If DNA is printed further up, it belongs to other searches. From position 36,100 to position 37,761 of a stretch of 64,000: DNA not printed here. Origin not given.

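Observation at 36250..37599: PurA-like enzyme keeps the catalytic scaffold but has rewritten substrate loops and a large insertion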

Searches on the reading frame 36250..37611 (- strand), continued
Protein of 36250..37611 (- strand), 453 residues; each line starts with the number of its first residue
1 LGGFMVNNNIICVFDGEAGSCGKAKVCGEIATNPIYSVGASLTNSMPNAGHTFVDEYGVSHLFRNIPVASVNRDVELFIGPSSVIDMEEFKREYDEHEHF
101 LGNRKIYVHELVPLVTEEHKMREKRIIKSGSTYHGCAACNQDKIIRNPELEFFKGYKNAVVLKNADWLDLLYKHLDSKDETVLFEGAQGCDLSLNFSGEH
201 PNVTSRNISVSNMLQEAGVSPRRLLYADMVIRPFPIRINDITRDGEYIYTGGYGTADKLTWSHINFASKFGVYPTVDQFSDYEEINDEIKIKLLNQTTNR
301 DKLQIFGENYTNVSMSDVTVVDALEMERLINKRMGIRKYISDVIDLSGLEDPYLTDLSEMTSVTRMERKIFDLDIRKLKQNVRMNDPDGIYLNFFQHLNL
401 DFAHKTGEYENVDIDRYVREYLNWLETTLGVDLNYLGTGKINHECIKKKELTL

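Call 17: find_encoding_contigs(protein=P0046, flank=10000, max_places=2)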
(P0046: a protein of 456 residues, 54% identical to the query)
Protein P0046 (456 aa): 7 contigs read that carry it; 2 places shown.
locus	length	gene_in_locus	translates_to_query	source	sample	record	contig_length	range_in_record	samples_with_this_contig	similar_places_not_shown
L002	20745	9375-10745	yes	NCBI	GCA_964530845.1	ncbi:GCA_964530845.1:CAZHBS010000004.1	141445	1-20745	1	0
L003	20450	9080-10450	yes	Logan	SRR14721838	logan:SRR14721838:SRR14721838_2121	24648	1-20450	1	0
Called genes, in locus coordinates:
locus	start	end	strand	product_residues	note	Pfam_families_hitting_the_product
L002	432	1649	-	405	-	PF01820:Dala_Dala_lig_N, PF02786:CPSase_L_D2, PF02222:ATP-grasp (weak), PF07478:Dala_Dala_lig_C, PF13535:ATP-grasp_4 (faint)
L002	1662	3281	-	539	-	PF08245:Mur_ligase_M, PF02875:Mur_ligase_C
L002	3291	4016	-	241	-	PF00561:Abhydrolase_1, PF12146:Hydrolase_4, PF12697:Abhydrolase_6, PF12695:Abhydrolase_5 (faint)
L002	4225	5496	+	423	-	-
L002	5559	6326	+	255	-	-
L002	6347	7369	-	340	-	PF00438:S-AdoMet_synt_N, PF02772:S-AdoMet_synt_M, PF02773:S-AdoMet_synt_C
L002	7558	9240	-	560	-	PF00079:Serpin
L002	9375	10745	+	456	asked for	PF00709:Adenylsucc_synt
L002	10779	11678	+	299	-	PF00126:HTH_1, PF03466:LysR_substrate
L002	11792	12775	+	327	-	-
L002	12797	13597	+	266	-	PF12833:HTH_18, PF06445:GyrI-like, PF14526:Cass2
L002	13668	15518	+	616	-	PF01935:DUF87 (weak)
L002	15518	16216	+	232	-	-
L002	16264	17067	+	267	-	-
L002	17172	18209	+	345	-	-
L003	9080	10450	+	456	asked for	PF00709:Adenylsucc_synt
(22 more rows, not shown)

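Call 18: search_protein_families(library=padloc, proteins=[window:36250-37611:-], max_evalue=0.01)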
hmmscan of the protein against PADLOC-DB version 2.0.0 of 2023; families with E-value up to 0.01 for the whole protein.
window:36250-37611:- (453 aa): 1 family
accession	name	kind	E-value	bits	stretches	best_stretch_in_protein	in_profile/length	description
PDLC03575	REase_II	-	0.0064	14.2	0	259-324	127-194/216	Type II restriction enzyme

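Call 19: search_protein_families(library=ncbifam, proteins=[window:36250-37611:-], max_evalue=0.01)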
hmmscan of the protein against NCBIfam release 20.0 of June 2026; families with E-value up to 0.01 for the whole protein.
window:36250-37611:- (453 aa): 6 families
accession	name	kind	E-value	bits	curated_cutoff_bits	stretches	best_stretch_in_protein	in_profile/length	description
NF038379.2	amino_Aden_PurZ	exception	7.7e-39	133.7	300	1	12-265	3-262/293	succino-amino-deoxyadenylate synthase PurZ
NF003295.0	PRK04293.1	equivalog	6.5e-34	117.3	368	2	12-239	5-226/337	adenylosuccinate synthetase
TIGR00184.1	purA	equivalog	1.4e-21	76.9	395.55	2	18-146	7-139/425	adenylosuccinate synthase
NF002223.0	PRK01117.1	equivalog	1.7e-14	53.5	402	2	168-227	205-262/430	adenylosuccinate synthase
NF010355.0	PRK13783.1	equivalog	3.1e-10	39.8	445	1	46-147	35-142/404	adenylosuccinate synthase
NF010357.0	PRK13785.1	equivalog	5.8e-05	21.9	700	1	170-224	213-265/455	adenylosuccinate synthase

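Call 20: find_encoding_contigs(protein=P0002, flank=8000, max_places=2)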
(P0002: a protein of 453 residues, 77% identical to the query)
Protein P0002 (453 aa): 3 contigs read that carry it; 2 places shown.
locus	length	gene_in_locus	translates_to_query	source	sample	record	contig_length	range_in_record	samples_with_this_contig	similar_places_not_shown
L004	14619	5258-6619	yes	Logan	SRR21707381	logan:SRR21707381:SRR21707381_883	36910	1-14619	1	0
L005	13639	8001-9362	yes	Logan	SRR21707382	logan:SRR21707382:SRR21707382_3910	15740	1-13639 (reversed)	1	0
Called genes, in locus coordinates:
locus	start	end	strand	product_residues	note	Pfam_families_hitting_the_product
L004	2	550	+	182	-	?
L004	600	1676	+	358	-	-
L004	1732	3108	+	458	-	-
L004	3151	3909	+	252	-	-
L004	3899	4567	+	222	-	PF03167:UDG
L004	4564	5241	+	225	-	-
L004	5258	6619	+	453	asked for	PF00709:Adenylsucc_synt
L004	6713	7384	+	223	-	PF02463:SMC_N (faint), PF00005:ABC_tran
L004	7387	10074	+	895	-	PF12704:MacB_PCD (weak), PF02687:FtsX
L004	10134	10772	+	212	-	PF00072:Response_reg, PF00486:Trans_reg_C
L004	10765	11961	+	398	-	PF00512:HisKA, PF13589:HATPase_c_3 (faint), PF02518:HATPase_c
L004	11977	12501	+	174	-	-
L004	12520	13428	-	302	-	PF00056:Ldh_1_N, PF02866:Ldh_1_C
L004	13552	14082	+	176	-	-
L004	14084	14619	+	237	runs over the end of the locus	PF13930:Endonuclea_NS_2, PF01223:Endonuclease_NS (weak)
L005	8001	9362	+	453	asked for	PF00709:Adenylsucc_synt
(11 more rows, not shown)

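Call 21: find_encoding_contigs(protein=P0005, flank=8000, max_places=2)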
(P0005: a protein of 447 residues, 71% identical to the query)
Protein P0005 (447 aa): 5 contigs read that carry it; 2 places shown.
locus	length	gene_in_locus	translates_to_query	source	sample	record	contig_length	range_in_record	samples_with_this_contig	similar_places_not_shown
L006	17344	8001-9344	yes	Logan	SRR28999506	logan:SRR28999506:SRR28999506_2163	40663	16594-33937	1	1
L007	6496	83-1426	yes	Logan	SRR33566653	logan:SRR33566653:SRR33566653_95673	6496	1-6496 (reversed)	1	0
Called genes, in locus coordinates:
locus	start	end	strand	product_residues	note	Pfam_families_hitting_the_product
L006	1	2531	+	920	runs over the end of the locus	-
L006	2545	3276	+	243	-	PF03167:UDG (weak)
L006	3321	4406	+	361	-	-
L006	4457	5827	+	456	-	-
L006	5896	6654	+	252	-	-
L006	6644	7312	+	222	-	PF03167:UDG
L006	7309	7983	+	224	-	-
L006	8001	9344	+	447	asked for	PF00709:Adenylsucc_synt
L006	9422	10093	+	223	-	PF00005:ABC_tran, PF13304:AAA_21 (faint), PF02463:SMC_N (weak)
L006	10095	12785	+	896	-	PF12704:MacB_PCD (weak), PF02687:FtsX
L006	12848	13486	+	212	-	PF00072:Response_reg, PF00486:Trans_reg_C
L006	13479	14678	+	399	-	PF00512:HisKA, PF02518:HATPase_c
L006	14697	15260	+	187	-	-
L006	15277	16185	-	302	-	PF00056:Ldh_1_N, PF02866:Ldh_1_C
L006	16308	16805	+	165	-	-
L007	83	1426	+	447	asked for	PF00709:Adenylsucc_synt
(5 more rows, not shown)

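Call 22: find_encoding_contigs(protein=P0014, flank=8000, max_places=2)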
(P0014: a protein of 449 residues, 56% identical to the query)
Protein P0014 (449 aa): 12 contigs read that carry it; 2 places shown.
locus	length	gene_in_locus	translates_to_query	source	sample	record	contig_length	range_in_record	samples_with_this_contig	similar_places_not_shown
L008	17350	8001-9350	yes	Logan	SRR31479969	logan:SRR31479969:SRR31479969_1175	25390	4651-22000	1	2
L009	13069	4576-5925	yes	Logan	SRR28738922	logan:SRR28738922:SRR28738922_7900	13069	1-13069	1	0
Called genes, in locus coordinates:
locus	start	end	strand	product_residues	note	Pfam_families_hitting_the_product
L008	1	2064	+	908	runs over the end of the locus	-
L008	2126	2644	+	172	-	-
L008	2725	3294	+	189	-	-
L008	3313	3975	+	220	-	PF03167:UDG (weak)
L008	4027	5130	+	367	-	-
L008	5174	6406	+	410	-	-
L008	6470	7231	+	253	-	-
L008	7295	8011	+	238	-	-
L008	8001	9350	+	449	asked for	PF00709:Adenylsucc_synt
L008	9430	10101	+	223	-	PF00005:ABC_tran, PF02463:SMC_N (faint)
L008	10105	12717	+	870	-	PF12704:MacB_PCD, PF02687:FtsX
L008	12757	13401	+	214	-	PF00072:Response_reg, PF00486:Trans_reg_C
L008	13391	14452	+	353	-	PF00512:HisKA, PF02518:HATPase_c, PF13589:HATPase_c_3 (weak)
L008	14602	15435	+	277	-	PF13349:DUF4097 (weak)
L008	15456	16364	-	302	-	PF00056:Ldh_1_N, PF02866:Ldh_1_C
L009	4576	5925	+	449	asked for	PF00709:Adenylsucc_synt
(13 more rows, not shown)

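Call 25: get_annotated_region(hit=H32, flank=6000)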
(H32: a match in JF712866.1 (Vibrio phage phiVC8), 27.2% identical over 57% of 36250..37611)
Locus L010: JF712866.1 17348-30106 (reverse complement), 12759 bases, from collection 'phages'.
description: Vibrio phage phiVC8, complete genome.
organism: Vibrio phage phiVC8 (NCBI taxid 1076759)
taxonomy: Viruses; Duplodnaviria; Heunggongvirae; Uroviricota; Caudoviricetes; Enhodamvirus; Enhodamvirus VC8
host: Vibrio cholerae O1 Classic E8021; source: Endho dam; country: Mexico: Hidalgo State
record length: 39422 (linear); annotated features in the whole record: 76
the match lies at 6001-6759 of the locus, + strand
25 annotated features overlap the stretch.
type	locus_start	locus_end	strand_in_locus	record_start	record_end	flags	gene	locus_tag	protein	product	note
regulatory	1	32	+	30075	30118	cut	-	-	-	promoter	putative phiVC8 promoter; predicted using PromoterHunter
CDS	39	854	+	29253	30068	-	-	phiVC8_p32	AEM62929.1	hypothetical protein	similar to Pseudomonas aeruginosa bacteriophage F8 [YP_001294468]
regulatory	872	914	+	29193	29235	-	-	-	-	promoter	putative phiVC8 promoter; predicted using PromoterHunter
regulatory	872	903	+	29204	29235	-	-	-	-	terminator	putative rho-independent terminator; predicted using WebGeSTr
misc_feature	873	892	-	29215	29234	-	-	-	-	-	inverted sequence region; predicted using EINVERTED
CDS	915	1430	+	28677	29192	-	-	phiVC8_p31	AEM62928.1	ssDNA binding protein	similar to Escherichia coli bacteriophage phiEcoM-GJ1 [YP_001595410]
CDS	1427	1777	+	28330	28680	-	-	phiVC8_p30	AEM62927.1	hypothetical protein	similar to Staphylococcus aureus bacteriophage G1 [YP_240954]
CDS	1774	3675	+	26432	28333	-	-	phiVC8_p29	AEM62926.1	DNA polymerase I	similar to alpha proteobacerium bacteriophage phiJL001 [YP_223952]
CDS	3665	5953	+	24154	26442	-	-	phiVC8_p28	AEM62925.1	Integrase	similar to Vibrio cholerae [ZP_01948770]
regulatory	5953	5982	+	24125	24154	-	-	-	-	terminator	putative rho-independent terminator; predicted using WebGeSTr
misc_feature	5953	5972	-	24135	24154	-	-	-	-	-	inverted sequence region; predicted using EINVERTED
regulatory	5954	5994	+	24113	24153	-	-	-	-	promoter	putative phiVC8 promoter; predicted using PromoterHunter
CDS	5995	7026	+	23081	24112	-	-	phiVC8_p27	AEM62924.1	adenylosuccinate synthetase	similar to Solibacter usitatus [YP_827486]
CDS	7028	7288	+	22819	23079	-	-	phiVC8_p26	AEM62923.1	hypothetical protein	similar to Vibrio cholerae bacteriophage VP5 [YP_053024]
CDS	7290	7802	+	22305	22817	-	-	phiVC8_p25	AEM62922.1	metal dependent phosphohydrolase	similar to Shewanella putrefaciens bacteriophage Spp001 [YP_009008850]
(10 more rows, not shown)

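Call 37: find_related_loci(query=A3, collection=genome_contigs, flank=10000)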
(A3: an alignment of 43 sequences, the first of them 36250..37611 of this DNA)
Query A3 (453 aa) in genome_contigs; peptide patterns used: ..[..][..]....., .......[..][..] (x = any residue, [..] = any of these).
153 stretches matched a pattern; 111 encode a relative of the query (tblastn E <= 1e-3); the best 80 are kept; 80 distinct loci.
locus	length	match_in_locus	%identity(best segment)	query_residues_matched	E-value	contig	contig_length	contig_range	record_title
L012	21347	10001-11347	78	5-451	0e+0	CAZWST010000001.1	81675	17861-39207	MAG TPA_asm: uncultured Muribaculaceae bacterium isolate SRP287540_co1_203 genome assembly, contig: NODE_206_length_8167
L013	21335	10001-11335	70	5-448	0e+0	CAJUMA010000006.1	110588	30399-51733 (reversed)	MAG TPA_asm: uncultured Bacilli bacterium isolate MGBC156923 genome assembly, contig: MGBC156923.6, whole genome shotgun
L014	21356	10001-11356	65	3-453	0e+0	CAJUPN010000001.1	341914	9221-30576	MAG TPA_asm: uncultured Bacilli bacterium isolate MGBC164624 genome assembly, contig: MGBC164624.1, whole genome shotgun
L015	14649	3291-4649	55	5-451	2e-158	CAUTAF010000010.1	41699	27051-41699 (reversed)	MAG TPA_asm: uncultured Eubacteriales bacterium isolate SRR15839771_bin.33_MetaWRAP_v1.3_MAG genome assembly, contig: ER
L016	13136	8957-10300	54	9-451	4e-158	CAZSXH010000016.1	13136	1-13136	MAG TPA_asm: uncultured Muribaculaceae bacterium isolate SRP199465_co1_44 genome assembly, contig: NODE_13536_length_131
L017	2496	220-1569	55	9-453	1e-168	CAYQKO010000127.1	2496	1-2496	MAG TPA_asm: uncultured Muribaculaceae bacterium isolate SRP222994_co1_113 genome assembly, contig: NODE_72417_length_24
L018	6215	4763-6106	54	9-451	5e-159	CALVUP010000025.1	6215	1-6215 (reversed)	MAG: uncultured Bacilli bacterium isolate BRZ_NL__bin59 genome assembly, contig: BRZ_NL__NODE_9004_length_6215_cov_5.386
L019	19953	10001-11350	54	9-453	3e-158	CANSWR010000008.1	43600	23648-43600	MAG TPA_asm: uncultured Firmicutes bacterium isolate SRR15510241_bin.26_metawrap_v1.3_MAG genome assembly, contig: NODE.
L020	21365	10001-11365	53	1-451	3e-157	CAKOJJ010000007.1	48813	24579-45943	MAG: uncultured Bacilli bacterium isolate REFINED_METABAT215_TOP10_CONTIGS_1500_ASSEMBLY_K77_MERGED__Hadza_MoBio_hadza-A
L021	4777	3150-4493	53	9-451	4e-160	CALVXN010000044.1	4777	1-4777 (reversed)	MAG: uncultured Bacilli bacterium isolate BRZ_Q__bin43 genome assembly, contig: BRZ_Q__NODE_21116_length_4777_cov_7.2140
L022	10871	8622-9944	54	9-444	2e-156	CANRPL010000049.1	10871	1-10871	MAG: uncultured Bacilli bacterium isolate Lapin-018__bin53 genome assembly, contig: Lapin-018__NODE_5951_length_10871_co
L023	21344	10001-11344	53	9-451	2e-156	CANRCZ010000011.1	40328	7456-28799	MAG: uncultured Bacilli bacterium isolate Lapin-026__bin41 genome assembly, contig: Lapin-026__NODE_1010_length_40328_co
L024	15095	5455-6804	54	3-453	7e-156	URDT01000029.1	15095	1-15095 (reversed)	uncultured Tenericutes bacterium isolate UMGS900 genome assembly, contig: NODE_2420_length_15095_cov_4.170662, whole gen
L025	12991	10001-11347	53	1-444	5e-156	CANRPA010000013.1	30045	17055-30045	MAG: uncultured Bacilli bacterium isolate Lapin-019__bin10 genome assembly, contig: Lapin-019__NODE_861_length_30045_cov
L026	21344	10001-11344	54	9-451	1e-155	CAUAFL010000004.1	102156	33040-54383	MAG TPA_asm: uncultured Firmicutes bacterium isolate ERR9578261_bin.45_MetaWRAP_v1.3_MAG genome assembly, contig: ERZ185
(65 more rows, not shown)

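Call 44: search_protein_representatives(protein=window:36250-37611:-)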
Query: 453 residues. Proteins with E-value up to 0.001 (for the whole library): 1422; up to 1e-10: 676; up to 1e-30: 28. The best 150 are listed.
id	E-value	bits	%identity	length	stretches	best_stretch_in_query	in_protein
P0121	8.6e-150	515.9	53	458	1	8-451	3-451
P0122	1.8e-97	343.5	61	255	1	8-260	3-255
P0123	7.9e-97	341.4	48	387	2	8-288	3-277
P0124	2.6e-89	316.6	44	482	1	8-448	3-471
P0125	1.3e-85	304.4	46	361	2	12-269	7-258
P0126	2.5e-80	287.0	43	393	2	8-276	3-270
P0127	1.7e-74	267.8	43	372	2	8-276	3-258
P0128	5.3e-73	262.9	39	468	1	18-445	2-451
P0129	2.4e-54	201.4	36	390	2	5-266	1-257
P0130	3.3e-54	200.9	48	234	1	229-451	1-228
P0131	2.3e-49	185.0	35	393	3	8-157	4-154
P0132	5.4e-46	173.8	39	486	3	5-156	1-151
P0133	3.4e-43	164.6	34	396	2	151-450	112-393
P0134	8.2e-41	156.8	41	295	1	10-264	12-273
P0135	9.6e-40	153.3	32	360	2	11-265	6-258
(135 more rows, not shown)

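Call 49: predict_structure(alignment_id=A3)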
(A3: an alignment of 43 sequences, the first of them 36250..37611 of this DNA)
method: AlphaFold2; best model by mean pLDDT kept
length: 453 residues; sequences in the alignment: 43
mean_pLDDT: 86.9   pTM: 0.87
mean pLDDT of the five models: 86.9, 85.4, 84.7, 83.4, 82.5
residues with pLDDT >= 90: 267; 70-90: 135; 50-70: 46; < 50: 5
segments of 3 or more residues with pLDDT < 50: 1-3
pLDDT, mean of each block of 10 residues (from residue 1): 71 77 87 94 71 89 90 96 90 95 96 91 70 73 91 97 98 95 78 70 64 89 92 84 70 79 95 91 87 94 88 90 96 96 93 92 76 88 89 92 93 91 94 92 88 51
secondary structure, 60 per line:
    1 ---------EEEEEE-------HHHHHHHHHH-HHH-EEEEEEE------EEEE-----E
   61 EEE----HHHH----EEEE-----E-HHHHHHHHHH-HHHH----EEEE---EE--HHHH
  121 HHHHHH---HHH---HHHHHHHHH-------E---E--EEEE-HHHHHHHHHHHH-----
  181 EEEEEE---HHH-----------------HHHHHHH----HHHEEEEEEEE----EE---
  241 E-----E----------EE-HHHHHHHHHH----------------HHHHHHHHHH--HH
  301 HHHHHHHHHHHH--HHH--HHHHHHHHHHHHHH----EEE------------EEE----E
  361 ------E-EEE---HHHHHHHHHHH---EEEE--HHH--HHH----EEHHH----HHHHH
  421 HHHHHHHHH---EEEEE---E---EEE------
elements in order: E10-15 H23-32 E38-44 E51-54 E60-63 H68-71 E76-79 H87-96 H98-101 E106-109 H117-126 H136-144 E159-162 H164-175 E181-186 H210-216 E224-231 H261-270 H287-296 H299-312 H320-333 E338-340 E353-355 E369-371 H375-385 E389-392 H416-429 E433-437 E445-447

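Call 51: search_dna_similar(query=window:36250-37611:-, collection=phages, mode=protein, max_rows=40, rows=spread)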
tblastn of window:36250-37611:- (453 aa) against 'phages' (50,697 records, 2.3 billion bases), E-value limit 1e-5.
Records with a match: 191; places in all: 191; records where one place covers at least 80% of the query: 0.
Best place of each record, by identity: <60% 191.
By first word of the organism name: Arthrobacter 105; Vibrio 38; Microbacterium 18; Acinetobacter 7; Gordonia 6; Ochrobactrum 2; Alteromonas 2; Burkholderia 2; Klebsiella 2; Providencia 1; and 8 more.
By host as written in the record: Arthrobacter sp. ATCC 21022 95; - 21; Microbacterium foliorum NRRL B-24224 11; Vibrio cholerae 2095 9; Vibrio cholerae 7; Arthrobacter sp. (ATCC 21022) 7; Gordonia terrae 3612 6; Microbacterium foliorum NRRL B-24224 SEA 5; and 22 more.
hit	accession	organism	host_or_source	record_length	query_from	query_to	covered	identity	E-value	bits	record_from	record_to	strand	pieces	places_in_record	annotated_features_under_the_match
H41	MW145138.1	Providencia phage Kokobel2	Providencia stuartii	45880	13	351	75%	24.0%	8e-16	86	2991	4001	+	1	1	hypothetical protein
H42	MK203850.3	Alteromonas phage ZP6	Alteromonas macleodii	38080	9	264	57%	28.5%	3e-18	94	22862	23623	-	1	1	diaminopurine synthetase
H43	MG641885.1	Salmonella phage PMBT28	Salmonella enterica subsp. enterica ...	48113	7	261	56%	28.0%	3e-11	72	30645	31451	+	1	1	adenylosuccinate synthetase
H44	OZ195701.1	Vibrio phage K294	Seawater and oysters mix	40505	13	264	56%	28.2%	5e-17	90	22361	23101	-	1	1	2-aminooxy adenylosuccinate synthetase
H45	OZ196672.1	Vibrio phage K289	Seawater and oysters mix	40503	13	264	56%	28.2%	5e-17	90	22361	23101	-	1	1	2-aminooxy adenylosuccinate synthetase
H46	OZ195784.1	Vibrio phage K293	Seawater and oysters mix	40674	13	264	56%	28.2%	5e-17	90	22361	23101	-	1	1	2-aminooxy adenylosuccinate synthetase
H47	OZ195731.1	Vibrio phage K226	Seawater and oysters mix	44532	13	264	56%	28.2%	5e-17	90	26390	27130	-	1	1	2-aminooxy adenylosuccinate synthetase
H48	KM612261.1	Vibrio phage H1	Vibrio cholerae 2095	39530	9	264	57%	27.2%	6e-13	77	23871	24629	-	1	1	adenylosuccinate synthetase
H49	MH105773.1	Vibrio phage Rostov 6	Vibrio cholerae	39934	9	264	57%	27.2%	6e-13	77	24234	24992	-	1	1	adenylosuccinate synthetase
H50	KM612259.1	Vibrio phage QH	Vibrio cholerae 2095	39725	9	264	57%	27.2%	6e-13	77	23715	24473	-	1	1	adenylosuccinate synthetase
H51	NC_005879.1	Vibrio phage VP2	Vibrio cholerae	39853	9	264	57%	27.2%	6e-13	77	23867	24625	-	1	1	2-aminooxy adenylosuccinate synthetase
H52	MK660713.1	Microbacterium phage Theresita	Microbacterium natoriense ATCC BAA-1032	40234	3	238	52%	29.1%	9e-19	95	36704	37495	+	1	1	52: PurA-like adenylosuccinate synthetase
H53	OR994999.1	Acinetobacter phage pB23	Acinetobacter baumannii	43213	5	265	58%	25.3%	7e-10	67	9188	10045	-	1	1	hypothetical protein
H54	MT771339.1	Gordonia phage Archimedes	Gordonia terrae 3612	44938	8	238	51%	28.2%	4e-14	81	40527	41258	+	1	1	50: PurA-like adenylosuccinate synthetase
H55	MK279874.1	Arthrobacter phage Riovina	Arthrobacter sp. ATCC 21022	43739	8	238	51%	28.2%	2e-12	76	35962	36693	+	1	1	46: PurA-like adenylosuccinate synthetase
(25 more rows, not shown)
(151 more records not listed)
